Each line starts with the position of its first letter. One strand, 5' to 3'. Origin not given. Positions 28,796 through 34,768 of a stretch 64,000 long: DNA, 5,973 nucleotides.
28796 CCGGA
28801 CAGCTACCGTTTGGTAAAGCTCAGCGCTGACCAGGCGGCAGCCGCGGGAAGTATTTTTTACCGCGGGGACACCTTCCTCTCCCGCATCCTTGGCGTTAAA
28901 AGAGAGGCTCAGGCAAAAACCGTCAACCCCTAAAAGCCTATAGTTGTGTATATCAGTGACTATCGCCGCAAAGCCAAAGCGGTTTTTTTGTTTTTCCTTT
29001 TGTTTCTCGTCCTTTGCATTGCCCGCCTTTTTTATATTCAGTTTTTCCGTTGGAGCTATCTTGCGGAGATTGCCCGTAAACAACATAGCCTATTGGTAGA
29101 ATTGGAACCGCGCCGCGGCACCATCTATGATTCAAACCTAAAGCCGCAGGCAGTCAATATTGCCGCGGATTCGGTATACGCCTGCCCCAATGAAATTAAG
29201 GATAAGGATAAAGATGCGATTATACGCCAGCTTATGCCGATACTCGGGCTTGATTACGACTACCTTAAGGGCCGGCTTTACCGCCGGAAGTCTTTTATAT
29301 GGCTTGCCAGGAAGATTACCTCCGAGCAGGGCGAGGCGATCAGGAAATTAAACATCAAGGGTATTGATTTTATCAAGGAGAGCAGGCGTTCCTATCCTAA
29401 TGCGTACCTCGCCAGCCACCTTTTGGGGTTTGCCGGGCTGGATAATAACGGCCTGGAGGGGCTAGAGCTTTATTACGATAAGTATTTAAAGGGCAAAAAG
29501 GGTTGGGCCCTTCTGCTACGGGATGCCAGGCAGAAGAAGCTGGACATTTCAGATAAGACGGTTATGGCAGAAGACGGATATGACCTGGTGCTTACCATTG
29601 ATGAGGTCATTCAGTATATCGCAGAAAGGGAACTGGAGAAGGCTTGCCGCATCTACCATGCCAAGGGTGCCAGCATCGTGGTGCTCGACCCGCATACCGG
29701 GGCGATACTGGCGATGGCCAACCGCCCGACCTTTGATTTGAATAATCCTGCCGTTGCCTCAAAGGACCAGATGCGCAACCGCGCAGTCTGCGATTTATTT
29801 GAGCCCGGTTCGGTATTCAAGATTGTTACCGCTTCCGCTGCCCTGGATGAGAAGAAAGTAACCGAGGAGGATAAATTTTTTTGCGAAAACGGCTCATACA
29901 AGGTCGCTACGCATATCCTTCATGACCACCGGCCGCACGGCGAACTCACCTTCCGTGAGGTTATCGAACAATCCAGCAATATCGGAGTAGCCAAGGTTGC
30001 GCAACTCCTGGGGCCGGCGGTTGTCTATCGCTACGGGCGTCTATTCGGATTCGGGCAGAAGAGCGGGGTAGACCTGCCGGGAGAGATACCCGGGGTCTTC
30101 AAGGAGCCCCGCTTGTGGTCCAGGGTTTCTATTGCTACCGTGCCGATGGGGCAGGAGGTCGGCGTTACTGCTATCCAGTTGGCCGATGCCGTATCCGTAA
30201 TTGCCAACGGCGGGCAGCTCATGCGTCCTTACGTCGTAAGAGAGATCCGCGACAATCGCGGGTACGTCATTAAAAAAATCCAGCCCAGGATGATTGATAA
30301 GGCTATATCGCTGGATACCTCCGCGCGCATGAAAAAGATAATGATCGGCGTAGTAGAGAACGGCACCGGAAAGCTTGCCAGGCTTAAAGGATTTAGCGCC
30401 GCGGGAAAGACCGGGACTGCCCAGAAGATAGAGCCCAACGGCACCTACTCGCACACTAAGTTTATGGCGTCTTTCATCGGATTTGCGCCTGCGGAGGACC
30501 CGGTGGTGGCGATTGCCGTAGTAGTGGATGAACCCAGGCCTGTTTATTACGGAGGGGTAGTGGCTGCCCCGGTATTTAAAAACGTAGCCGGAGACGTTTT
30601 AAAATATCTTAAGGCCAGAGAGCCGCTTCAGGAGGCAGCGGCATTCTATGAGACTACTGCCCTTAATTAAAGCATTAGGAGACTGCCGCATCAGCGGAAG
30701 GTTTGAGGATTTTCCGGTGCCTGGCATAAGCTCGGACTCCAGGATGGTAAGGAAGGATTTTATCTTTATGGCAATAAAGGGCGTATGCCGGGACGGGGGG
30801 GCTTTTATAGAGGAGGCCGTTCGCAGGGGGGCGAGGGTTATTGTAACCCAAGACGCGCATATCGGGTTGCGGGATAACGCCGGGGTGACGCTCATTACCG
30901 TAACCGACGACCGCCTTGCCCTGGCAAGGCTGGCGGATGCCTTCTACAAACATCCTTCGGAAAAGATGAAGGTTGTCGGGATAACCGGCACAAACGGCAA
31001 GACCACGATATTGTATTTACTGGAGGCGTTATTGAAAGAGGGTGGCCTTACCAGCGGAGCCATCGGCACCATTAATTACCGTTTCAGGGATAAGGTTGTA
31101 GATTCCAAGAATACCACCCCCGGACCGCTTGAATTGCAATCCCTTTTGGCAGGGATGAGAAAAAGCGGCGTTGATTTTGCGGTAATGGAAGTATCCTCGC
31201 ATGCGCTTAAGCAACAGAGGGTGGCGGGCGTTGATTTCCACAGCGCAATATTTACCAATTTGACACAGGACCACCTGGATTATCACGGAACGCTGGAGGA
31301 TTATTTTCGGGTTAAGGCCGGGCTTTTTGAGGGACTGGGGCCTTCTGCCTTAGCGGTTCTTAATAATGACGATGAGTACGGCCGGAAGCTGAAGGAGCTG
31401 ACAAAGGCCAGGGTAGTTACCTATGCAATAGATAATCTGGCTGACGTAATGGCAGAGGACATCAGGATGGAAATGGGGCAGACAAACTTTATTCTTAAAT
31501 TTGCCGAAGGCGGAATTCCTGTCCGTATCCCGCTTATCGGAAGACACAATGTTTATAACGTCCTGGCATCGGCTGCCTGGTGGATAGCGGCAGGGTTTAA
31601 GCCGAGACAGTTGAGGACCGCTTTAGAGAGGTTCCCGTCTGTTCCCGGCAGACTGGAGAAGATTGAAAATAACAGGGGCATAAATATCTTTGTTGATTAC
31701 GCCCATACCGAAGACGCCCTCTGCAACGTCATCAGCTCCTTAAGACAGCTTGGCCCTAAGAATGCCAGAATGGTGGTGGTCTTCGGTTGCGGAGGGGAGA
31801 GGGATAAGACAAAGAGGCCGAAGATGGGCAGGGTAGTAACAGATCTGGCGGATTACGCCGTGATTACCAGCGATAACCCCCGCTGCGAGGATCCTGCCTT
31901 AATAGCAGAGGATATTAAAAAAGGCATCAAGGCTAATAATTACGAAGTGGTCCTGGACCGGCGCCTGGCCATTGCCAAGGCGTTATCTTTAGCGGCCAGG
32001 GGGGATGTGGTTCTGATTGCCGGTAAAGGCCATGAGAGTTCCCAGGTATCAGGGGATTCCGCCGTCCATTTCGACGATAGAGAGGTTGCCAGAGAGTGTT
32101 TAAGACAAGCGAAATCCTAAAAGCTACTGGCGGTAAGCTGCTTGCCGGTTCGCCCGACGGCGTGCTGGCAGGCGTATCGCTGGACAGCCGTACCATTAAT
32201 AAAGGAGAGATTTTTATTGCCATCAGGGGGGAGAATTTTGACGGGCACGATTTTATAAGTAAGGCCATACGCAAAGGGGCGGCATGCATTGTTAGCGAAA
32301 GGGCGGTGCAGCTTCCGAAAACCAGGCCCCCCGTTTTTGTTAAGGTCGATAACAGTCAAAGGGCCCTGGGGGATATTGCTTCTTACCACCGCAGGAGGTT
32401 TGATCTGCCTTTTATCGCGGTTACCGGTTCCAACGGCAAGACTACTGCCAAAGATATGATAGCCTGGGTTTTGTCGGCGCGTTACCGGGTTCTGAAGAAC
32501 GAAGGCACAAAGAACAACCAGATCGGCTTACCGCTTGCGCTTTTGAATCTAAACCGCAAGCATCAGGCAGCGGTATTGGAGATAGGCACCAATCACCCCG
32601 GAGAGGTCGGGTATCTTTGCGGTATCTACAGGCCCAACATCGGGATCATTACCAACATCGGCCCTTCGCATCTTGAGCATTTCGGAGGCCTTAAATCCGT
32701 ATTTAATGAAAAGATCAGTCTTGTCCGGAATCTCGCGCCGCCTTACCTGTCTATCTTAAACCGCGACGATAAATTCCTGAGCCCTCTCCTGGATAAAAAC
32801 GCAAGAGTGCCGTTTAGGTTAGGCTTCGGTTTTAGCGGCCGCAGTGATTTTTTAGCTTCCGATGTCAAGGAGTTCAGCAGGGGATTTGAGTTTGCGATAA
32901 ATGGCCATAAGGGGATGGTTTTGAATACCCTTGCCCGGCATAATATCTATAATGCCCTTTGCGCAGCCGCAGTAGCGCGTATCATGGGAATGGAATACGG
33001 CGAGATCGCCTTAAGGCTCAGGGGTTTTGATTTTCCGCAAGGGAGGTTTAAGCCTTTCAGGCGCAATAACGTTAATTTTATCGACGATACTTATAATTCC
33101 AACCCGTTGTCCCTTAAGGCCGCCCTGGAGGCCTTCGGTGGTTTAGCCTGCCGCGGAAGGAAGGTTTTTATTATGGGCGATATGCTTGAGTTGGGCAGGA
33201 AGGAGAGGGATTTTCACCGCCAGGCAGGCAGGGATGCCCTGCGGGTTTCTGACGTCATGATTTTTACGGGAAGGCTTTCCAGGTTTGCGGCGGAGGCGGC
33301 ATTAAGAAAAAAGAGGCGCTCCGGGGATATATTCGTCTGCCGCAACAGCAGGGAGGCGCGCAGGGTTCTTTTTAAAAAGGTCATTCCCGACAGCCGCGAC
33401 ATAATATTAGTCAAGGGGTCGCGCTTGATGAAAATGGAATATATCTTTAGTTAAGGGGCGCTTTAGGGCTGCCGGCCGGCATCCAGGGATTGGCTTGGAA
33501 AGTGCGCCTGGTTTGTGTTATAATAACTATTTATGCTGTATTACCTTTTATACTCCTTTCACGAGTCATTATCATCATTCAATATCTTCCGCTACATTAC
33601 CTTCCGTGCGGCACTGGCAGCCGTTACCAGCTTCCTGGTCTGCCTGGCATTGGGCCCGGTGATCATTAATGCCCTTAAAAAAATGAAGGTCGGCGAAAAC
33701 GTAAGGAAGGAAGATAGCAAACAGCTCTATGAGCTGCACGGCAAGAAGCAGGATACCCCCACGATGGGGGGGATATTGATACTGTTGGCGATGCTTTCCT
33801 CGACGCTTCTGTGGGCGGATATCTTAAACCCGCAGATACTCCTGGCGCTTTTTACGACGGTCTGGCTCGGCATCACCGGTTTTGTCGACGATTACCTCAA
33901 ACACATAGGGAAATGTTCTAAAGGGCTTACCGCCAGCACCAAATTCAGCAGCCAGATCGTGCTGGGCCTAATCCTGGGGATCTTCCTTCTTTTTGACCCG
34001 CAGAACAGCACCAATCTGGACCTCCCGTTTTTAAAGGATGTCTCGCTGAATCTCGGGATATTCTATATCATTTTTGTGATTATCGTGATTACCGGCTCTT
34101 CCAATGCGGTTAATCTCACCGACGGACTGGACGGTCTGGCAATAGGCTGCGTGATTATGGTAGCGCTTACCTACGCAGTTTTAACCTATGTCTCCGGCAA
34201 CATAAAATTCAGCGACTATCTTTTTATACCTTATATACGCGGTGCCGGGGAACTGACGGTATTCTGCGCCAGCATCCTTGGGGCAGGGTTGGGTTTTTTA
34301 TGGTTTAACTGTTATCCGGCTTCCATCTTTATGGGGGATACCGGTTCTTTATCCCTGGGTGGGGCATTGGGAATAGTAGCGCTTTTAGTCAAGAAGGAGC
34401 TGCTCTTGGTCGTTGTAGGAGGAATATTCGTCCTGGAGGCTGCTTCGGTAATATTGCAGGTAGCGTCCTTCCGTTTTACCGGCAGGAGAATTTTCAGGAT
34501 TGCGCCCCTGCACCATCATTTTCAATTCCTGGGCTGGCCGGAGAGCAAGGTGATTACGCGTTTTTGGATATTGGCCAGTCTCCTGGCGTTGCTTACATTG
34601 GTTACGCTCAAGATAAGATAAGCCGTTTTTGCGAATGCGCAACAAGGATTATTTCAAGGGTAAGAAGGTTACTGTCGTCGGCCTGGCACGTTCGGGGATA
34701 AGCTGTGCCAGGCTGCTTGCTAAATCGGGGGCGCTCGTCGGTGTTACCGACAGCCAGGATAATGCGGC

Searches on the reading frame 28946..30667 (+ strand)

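Call 93: search_protein_families(library=ncbifam, proteins=[window:28946-30667:+], max_evalue=1e-30)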
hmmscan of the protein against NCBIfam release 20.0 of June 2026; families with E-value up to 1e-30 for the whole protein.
window:28946-30667:+ (574 aa): 7 families
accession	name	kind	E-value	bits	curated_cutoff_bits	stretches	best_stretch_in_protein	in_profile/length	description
TIGR02214.1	spoVD_pbp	equivalog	1.9e-162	541.9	688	1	14-558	6-561/636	stage V sporulation protein D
NF053573.1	PBP2_PenA_Neis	exception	6.1e-116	388.2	1105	1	18-555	36-564/572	peptidoglycan D,D-transpeptidase PBP2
TIGR03423.1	pbp2_mrdA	equivalog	8.1e-99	331.8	455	1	10-551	3-590/593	penicillin-binding protein 2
NF011685.0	PRK15105.1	subfamily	1.2e-89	301.5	737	1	18-556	32-562/588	peptidoglycan glycosyltransferase FtsI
NF038271.1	strep_PBP2X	exception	1.5e-54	185.4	1050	1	12-532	30-595/750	penicillin-binding protein PBP2X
TIGR02074.1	PBP_1a_fam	subfamily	7.3e-36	124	508.75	1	204-551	216-532/535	PBP1A family penicillin-binding protein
NF008061.0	PRK10795.1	equivalog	2e-31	109.2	962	0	7-529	19-594/634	peptidoglycan DD-transpeptidase MrdA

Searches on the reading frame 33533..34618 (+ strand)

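Call 93: search_protein_families(library=ncbifam, proteins=[window:33533-34618:+], max_evalue=1e-30)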
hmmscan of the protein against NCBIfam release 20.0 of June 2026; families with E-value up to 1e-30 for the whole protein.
window:33533-34618:+ (362 aa): 2 families
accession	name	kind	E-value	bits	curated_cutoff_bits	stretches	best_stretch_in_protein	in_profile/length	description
TIGR00445.1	mraY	equivalog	2.6e-115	385.3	192.05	1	38-362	2-321/321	phospho-N-acetylmuramoyl-pentapeptide-transferase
NF053644.1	MraY_archaea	equivalog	6.1e-35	121.1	450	0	139-355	151-339/340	pseudomurein biosynthesis MraY family phospho-N-acetylmuramoyl-pentapeptide-transferase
